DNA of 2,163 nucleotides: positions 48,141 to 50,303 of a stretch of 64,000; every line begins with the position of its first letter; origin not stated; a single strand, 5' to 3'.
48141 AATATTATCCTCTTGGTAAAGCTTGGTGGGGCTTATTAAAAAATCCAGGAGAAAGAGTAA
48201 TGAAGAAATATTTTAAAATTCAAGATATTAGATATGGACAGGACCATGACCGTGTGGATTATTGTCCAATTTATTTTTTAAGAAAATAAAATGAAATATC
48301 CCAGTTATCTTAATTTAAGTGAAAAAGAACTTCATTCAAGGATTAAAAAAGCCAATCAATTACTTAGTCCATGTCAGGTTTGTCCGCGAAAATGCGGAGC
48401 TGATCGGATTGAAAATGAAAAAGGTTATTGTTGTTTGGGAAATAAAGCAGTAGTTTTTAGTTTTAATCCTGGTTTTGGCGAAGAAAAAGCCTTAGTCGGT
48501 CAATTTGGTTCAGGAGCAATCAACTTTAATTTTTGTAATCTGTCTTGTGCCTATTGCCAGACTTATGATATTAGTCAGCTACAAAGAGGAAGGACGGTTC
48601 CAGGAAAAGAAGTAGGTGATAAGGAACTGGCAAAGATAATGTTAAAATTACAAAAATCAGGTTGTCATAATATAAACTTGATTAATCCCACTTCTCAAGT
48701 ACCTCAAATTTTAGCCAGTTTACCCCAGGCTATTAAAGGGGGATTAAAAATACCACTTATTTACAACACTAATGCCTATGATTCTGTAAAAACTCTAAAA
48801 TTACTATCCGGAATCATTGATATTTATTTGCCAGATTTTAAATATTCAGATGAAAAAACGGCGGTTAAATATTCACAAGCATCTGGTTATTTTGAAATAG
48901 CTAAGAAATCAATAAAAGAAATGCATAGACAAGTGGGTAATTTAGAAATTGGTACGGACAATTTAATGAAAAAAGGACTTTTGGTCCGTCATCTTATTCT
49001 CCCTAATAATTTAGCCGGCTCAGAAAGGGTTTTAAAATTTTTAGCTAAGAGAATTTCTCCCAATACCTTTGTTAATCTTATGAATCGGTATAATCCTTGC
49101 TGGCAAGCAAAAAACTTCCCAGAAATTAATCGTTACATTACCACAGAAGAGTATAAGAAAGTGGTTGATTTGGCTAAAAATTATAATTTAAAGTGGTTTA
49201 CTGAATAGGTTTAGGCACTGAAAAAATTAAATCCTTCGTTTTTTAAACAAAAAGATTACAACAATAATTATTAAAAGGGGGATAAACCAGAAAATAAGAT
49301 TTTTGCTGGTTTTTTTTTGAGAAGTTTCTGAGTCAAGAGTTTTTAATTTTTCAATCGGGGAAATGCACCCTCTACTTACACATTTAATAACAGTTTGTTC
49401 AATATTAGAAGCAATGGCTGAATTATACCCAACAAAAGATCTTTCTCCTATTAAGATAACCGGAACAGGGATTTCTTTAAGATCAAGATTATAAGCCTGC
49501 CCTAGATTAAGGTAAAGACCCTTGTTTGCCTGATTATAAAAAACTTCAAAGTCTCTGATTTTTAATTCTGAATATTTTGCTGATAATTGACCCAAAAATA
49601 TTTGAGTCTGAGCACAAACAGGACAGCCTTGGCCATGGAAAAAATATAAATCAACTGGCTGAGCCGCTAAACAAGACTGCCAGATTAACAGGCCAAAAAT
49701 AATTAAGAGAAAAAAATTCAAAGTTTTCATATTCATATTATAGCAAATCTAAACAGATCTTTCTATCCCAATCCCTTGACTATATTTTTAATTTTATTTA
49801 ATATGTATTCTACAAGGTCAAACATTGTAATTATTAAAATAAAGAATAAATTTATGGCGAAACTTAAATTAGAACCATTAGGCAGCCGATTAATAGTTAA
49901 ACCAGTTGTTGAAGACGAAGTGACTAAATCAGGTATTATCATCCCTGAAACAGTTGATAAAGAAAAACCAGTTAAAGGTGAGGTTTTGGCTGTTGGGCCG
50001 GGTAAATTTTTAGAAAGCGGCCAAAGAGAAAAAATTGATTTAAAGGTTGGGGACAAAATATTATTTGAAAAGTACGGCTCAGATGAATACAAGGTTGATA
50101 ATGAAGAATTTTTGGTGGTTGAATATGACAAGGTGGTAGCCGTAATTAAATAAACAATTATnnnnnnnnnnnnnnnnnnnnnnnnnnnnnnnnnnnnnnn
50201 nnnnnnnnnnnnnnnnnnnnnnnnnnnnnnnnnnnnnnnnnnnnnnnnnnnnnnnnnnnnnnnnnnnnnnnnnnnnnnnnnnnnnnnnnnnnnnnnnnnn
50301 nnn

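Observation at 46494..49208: Radical SAM (PflX-like) enzyme and Nif3-like metalloprotein translationally coupled to the paralog array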

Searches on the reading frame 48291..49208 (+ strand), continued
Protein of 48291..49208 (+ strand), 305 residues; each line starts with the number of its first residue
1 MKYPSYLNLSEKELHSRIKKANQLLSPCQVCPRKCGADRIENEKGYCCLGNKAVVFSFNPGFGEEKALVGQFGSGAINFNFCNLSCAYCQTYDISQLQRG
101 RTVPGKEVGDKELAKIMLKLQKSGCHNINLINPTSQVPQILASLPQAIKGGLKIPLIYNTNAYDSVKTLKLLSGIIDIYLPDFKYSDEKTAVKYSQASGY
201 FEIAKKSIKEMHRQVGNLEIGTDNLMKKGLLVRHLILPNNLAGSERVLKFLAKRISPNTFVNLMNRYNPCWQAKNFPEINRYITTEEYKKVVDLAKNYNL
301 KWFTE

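Call 73: search_protein_families(library=ncbifam, proteins=[L003:12307-13428:+], max_evalue=0.001)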
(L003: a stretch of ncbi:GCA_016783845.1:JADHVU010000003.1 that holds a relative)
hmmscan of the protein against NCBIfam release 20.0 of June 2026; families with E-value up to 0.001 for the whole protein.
L003:12307-13428:+ (373 aa): 29 families (the best 25 are shown)
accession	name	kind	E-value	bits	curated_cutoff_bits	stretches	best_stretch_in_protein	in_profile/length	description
TIGR04337.1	AmmeMemoSam_rS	hypoth_equivalog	1.2e-115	386.2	220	1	43-372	1-333/349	AmmeMemoRadiSam system radical SAM enzyme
TIGR02493.1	PFLA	equivalog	1.6e-21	76.8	231.75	1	117-277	21-185/235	pyruvate formate-lyase-activating protein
TIGR04041.1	activase_YjjW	hypoth_equivalog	2.8e-20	72.9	250.2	1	175-317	124-268/276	YjjW family glycine radical enzyme activase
TIGR02494.1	PFLE_PFLC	subfamily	2.5e-17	63.1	174.35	1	169-293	133-257/293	glycyl-radical enzyme activating protein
NF048010.1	SfplDhtActHpsHDes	equivalog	9.9e-17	60.7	430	1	167-293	139-266/298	(2S)-3-sulfopropanediol dehydratase activating enzyme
TIGR02495.1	NrdG2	equivalog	1.6e-16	60.2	131.15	1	109-278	14-183/193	anaerobic ribonucleoside-triphosphate reductase activating protein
NF043069.1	T4HPD_activ_SAM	equivalog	1.1e-13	51.3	425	1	164-282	128-247/299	trans-4-hydroxy-L-proline dehydratase activase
TIGR04395.1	cutC_activ_rSAM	equivalog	2.9e-13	49.8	360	1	168-277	138-247/309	choline TMA-lyase-activating enzyme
NF033719.1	ind_deCO2_activ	equivalog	5.5e-13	48.9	425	1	166-320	136-299/302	indoleacetate decarboxylase activase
TIGR04003.1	rSAM_BssD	equivalog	1.9e-12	47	496.45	1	164-276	132-245/314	[benzylsuccinate synthase]-activating enzyme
NF008356.0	PRK11145.1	equivalog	8.2e-12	44.9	375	1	116-278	25-191/246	pyruvate formate lyase 1-activating protein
TIGR02666.1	moaA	equivalog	3.2e-11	42.8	284.05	1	118-278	17-183/336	GTP 3',8-cyclase MoaA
NF045574.1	sacti_mat_StsB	exception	8.1e-11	41.4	625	1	112-275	97-256/466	StsB family radical SAM/SPASM domain sactipeptide maturase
NF033717.2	HPDL_rSAM_activ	equivalog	2.9e-09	36.6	420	1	162-309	133-291/311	4-hydroxyphenylacetate decarboxylase activase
NF048008.1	SfplDhtActHpfHKleb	equivalog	3.4e-09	36.4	500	1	168-283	135-250/308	(2S)-3-sulfopropanediol dehydratase activating enzyme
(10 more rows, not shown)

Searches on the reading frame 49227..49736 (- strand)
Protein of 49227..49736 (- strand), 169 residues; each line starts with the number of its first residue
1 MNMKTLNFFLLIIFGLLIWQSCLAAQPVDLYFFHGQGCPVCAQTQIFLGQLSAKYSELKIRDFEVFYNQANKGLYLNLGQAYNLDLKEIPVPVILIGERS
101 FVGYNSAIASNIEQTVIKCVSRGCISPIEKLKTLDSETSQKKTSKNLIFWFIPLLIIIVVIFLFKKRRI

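Call 4: search_protein_families(library=pfam, proteins=[window:49227-49736:-], max_evalue=0.01)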
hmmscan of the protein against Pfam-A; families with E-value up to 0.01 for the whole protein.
window:49227-49736:- (169 aa): 0 families

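Call 5: search_protein_families(library=ncbifam, proteins=[window:49227-49736:-], max_evalue=0.01)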
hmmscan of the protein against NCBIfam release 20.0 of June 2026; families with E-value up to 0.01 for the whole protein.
window:49227-49736:- (169 aa): 1 family
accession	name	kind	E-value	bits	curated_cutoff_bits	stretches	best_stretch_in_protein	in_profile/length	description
TIGR02196.1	GlrX_YruB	hypoth_equivalog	0.006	17.1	88.55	0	35-106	7-66/74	glutaredoxin-like protein, YruB-family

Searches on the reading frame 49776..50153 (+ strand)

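Call 77: search_protein_families(library=pfam, proteins=[window:49776-50153:+], max_evalue=0.001)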
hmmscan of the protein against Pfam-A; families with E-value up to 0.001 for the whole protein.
window:49776-50153:+ (125 aa): 1 family
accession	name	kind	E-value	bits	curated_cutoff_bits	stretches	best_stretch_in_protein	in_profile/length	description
PF00166.26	Cpn10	-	3.1e-27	94.9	21.1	1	31-124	1-93/93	Chaperonin 10 Kd subunit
